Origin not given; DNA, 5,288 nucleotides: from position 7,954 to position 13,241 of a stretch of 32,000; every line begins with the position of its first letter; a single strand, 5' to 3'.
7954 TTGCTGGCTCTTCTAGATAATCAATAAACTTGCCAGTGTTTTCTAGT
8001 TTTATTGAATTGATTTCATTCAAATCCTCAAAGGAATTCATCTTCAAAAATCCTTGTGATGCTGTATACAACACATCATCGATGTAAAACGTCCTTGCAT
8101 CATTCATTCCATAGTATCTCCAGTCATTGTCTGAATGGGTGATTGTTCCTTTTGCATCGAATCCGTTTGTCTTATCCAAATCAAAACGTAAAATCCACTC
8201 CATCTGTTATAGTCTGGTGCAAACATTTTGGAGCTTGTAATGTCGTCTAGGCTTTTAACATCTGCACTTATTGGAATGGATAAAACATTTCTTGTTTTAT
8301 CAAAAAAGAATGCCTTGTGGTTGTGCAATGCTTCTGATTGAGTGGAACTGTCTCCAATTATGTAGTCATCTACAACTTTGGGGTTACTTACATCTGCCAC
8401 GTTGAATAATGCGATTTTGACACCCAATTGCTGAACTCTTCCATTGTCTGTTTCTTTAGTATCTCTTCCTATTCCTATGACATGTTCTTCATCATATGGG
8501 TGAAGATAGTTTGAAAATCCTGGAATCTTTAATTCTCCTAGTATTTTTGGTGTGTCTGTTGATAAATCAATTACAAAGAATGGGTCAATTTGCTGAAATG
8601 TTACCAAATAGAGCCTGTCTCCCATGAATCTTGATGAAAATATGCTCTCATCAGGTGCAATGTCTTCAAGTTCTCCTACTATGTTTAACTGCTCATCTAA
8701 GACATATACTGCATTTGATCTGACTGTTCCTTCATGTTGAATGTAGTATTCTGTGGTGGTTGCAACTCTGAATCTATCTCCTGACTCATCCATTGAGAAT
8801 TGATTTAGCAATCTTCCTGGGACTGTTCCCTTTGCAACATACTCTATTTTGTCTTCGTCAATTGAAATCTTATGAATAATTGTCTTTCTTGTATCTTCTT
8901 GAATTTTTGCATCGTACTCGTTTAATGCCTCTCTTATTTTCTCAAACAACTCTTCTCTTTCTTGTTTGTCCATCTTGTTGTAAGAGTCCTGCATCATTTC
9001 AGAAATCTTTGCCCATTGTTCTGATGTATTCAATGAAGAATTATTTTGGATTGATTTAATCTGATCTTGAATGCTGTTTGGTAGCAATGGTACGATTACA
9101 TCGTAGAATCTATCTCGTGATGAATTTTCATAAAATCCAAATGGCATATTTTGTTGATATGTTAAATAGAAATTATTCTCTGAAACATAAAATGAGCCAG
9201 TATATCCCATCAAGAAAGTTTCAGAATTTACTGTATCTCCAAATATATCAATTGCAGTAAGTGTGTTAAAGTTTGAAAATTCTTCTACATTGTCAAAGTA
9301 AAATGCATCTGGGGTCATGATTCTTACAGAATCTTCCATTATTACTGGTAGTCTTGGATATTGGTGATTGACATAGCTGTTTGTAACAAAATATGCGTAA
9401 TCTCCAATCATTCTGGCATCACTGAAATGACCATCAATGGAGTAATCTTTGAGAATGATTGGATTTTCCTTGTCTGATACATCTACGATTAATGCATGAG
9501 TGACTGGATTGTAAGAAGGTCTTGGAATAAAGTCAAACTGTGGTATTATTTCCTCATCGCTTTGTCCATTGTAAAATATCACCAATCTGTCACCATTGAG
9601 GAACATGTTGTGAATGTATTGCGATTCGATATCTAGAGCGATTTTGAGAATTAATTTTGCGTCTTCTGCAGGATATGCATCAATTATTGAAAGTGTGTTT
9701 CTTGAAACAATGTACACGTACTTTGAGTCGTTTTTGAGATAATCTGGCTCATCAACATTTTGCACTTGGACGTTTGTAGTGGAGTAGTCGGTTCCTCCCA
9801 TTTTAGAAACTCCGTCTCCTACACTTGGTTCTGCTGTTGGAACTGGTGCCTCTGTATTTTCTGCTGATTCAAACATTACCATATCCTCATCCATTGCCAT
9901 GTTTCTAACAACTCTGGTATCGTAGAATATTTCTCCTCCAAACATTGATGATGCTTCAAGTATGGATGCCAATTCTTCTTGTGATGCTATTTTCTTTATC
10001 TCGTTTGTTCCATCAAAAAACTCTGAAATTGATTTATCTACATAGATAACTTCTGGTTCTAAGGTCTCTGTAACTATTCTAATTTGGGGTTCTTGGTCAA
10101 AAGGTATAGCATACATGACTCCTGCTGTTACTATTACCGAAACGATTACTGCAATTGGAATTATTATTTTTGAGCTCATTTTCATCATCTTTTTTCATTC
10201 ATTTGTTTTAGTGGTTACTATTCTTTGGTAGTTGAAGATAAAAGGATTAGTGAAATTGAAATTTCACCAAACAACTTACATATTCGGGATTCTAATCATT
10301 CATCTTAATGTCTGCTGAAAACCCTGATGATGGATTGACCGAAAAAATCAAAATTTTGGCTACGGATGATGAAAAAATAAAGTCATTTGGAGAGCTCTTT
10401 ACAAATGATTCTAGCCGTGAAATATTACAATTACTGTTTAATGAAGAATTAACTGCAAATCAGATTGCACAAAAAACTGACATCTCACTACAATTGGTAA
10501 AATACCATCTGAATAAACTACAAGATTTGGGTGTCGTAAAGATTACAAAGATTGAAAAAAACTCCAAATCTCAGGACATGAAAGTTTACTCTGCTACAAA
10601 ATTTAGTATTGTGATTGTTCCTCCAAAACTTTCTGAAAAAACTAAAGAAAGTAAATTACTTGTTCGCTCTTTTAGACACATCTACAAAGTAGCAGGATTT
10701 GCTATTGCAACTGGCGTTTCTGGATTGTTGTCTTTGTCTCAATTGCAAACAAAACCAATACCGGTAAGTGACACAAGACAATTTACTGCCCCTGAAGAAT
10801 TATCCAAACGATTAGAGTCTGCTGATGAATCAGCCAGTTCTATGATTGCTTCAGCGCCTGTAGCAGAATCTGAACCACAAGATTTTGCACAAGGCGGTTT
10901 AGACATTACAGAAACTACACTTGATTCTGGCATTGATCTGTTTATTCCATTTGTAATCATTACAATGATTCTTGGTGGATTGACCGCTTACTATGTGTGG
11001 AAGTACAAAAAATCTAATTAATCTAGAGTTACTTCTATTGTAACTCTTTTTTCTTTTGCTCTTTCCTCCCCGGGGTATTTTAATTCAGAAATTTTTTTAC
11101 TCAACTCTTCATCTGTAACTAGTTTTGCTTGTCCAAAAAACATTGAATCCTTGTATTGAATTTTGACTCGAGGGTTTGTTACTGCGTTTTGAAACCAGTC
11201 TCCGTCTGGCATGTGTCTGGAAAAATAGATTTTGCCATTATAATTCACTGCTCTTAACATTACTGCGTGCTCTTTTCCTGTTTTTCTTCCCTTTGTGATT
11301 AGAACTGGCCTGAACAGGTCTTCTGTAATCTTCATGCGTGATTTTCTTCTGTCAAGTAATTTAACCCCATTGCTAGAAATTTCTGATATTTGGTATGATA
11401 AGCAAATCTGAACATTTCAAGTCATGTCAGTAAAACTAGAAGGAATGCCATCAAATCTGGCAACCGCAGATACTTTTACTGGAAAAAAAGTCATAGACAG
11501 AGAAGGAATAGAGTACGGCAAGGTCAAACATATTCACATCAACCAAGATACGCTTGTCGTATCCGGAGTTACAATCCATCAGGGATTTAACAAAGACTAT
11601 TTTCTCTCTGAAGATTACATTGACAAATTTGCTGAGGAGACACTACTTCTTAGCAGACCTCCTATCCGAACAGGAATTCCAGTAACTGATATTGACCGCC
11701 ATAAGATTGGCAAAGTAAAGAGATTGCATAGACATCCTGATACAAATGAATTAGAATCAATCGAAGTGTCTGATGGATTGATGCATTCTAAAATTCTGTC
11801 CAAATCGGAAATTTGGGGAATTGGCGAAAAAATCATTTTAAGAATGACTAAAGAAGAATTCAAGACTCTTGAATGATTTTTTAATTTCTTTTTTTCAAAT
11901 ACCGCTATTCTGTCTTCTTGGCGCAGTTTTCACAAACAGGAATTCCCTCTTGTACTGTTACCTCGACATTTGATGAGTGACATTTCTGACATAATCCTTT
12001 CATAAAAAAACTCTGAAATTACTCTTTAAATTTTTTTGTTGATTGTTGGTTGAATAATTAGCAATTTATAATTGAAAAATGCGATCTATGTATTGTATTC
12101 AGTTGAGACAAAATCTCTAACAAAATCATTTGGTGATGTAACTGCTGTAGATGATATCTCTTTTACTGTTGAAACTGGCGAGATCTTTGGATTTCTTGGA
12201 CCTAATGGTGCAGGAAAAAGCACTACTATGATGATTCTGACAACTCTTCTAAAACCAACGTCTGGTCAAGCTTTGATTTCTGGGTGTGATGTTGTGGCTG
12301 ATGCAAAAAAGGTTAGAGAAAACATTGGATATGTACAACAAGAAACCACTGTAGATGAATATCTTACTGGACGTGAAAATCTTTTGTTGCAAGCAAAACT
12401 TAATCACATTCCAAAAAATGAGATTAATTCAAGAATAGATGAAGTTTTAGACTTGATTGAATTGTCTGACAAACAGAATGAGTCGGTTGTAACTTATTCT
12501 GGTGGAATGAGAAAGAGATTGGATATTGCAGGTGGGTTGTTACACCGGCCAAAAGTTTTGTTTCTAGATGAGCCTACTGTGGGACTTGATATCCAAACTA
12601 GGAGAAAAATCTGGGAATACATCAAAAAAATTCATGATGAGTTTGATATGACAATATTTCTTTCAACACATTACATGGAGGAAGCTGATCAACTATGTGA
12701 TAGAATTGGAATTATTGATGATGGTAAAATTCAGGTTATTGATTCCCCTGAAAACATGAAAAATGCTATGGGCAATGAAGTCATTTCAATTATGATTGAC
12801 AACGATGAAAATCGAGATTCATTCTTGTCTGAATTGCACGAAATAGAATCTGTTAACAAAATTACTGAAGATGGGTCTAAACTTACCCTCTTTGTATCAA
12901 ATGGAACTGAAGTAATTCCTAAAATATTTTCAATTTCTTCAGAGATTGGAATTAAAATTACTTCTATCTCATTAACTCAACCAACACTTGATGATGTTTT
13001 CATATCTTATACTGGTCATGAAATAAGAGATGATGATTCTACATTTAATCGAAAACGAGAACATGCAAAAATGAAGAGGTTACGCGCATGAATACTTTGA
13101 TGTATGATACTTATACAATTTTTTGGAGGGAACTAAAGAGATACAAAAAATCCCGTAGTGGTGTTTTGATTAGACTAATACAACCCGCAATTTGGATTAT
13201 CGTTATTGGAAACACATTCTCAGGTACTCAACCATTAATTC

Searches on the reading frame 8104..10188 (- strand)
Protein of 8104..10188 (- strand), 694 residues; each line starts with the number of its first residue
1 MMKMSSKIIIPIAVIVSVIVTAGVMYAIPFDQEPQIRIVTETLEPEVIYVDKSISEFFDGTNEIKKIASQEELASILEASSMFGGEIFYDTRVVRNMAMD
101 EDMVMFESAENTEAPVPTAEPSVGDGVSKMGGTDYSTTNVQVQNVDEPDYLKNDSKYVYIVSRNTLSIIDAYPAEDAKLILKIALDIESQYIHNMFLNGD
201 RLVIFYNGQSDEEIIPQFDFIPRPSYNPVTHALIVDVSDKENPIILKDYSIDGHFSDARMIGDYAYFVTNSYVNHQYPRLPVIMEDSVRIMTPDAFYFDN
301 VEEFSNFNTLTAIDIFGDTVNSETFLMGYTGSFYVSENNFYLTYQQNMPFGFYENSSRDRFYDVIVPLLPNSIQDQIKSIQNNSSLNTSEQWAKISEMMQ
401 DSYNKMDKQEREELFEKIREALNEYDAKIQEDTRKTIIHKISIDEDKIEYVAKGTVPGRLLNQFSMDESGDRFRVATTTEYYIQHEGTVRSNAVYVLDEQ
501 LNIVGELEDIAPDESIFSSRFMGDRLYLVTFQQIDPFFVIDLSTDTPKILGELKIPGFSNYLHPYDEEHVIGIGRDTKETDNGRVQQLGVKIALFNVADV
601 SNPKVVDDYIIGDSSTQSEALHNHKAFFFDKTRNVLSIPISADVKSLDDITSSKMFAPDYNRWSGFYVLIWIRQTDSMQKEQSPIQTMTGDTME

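Call 37: search_protein_families(library=pfam, proteins=[window:8104-10188:-], max_evalue=0.001)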
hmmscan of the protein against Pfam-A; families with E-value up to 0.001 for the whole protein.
window:8104-10188:- (694 aa): 1 family
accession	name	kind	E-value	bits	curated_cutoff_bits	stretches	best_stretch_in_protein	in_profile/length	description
PF09826.15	Beta_propel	-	2.4e-140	469.1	22.4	1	135-669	1-446/495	Beta propeller domain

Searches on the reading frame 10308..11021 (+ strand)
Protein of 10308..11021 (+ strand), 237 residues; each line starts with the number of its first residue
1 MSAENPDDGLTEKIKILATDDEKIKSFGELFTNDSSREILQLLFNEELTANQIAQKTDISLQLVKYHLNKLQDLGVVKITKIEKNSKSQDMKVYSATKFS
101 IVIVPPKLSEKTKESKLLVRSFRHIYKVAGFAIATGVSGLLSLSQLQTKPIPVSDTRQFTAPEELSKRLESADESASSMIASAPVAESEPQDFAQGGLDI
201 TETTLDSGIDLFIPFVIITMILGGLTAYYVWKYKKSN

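Call 37: search_protein_families(library=pfam, proteins=[window:10308-11021:+], max_evalue=0.001)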
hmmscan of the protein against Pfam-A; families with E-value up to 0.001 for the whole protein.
window:10308-11021:+ (237 aa): 8 families
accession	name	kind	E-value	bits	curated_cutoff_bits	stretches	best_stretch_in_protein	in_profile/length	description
PF12840.13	HTH_20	-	2.2e-08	34.4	27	1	33-78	3-49/51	Helix-turn-helix domain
PF01022.26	HTH_5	-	7.1e-08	32.7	22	1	37-78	5-46/47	Bacterial regulatory protein, arsR family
PF13412.12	HTH_24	-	1.3e-07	31.5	21.9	1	33-78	2-48/48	Winged helix-turn-helix DNA-binding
PF08279.18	HTH_11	-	1.5e-05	25.2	25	1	37-81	3-48/55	HTH domain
PF02002.24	TFIIE_alpha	-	4.8e-05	23.6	22.9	1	33-98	12-78/105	TFIIE alpha subunit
PF04545.22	Sigma70_r4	-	0.00012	21.9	24.1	1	34-67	7-40/50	Sigma-70, region 4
PF12802.13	MarR_2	-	0.00015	22.3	27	1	42-79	14-52/61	MarR family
PF01978.25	TrmB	-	0.0003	21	25.6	1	41-98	16-66/68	Sugar-specific transcriptional regulator TrmB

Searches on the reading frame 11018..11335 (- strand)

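Call 37: search_protein_families(library=pfam, proteins=[window:11018-11335:-], max_evalue=0.001)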
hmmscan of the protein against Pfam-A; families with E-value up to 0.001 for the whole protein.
window:11018-11335:- (105 aa): 1 family
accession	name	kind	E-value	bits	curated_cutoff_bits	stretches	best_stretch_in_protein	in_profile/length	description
PF04075.20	F420H2_quin_red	-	1.2e-06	29.1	22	1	11-92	27-115/130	F420H(2)-dependent quinone reductase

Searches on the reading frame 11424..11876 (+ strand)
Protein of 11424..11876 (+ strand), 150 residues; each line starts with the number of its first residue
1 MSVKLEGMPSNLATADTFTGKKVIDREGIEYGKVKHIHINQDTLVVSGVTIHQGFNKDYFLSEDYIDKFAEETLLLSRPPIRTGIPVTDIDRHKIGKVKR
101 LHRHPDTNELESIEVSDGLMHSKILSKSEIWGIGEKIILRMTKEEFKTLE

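Call 37: search_protein_families(library=pfam, proteins=[window:11424-11876:+], max_evalue=0.001)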
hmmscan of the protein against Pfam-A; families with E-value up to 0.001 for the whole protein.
window:11424-11876:+ (150 aa): 1 family
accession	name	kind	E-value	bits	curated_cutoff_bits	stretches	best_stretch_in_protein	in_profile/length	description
PF05239.21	PRC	-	5.8e-08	33.1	21.2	1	16-61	7-55/78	PRC-barrel domain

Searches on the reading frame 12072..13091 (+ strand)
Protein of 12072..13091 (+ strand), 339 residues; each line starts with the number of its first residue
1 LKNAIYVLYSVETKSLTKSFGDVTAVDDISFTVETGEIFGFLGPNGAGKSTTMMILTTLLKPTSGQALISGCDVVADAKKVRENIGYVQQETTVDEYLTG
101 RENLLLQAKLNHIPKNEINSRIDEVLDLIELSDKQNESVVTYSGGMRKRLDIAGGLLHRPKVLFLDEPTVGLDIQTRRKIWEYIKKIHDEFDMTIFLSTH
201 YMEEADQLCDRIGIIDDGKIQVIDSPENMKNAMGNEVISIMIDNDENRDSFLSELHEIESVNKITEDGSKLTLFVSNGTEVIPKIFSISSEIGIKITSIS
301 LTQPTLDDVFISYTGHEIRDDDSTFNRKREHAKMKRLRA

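Call 37: search_protein_families(library=pfam, proteins=[window:12072-13091:+], max_evalue=0.001)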
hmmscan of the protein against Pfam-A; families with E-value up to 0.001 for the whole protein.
window:12072-13091:+ (339 aa): 4 families
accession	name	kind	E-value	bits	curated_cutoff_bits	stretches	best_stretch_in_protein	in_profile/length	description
PF00005.33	ABC_tran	-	1.1e-33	117.1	25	1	27-169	2-136/137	ABC transporter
PF13304.12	AAA_21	-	8.9e-10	39.5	27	1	107-200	192-298/304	AAA domain, putative AbiEii toxin, Type IV TA system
PF13732.12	DrrA1-3_C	-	1.5e-08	35.6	27.4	1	226-314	3-81/81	ATP-binding protein DrrA1-3-like, C-terminal domain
PF13175.12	AAA_15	-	0.00021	21.5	32.1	0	41-82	28-55/374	AAA ATPase domain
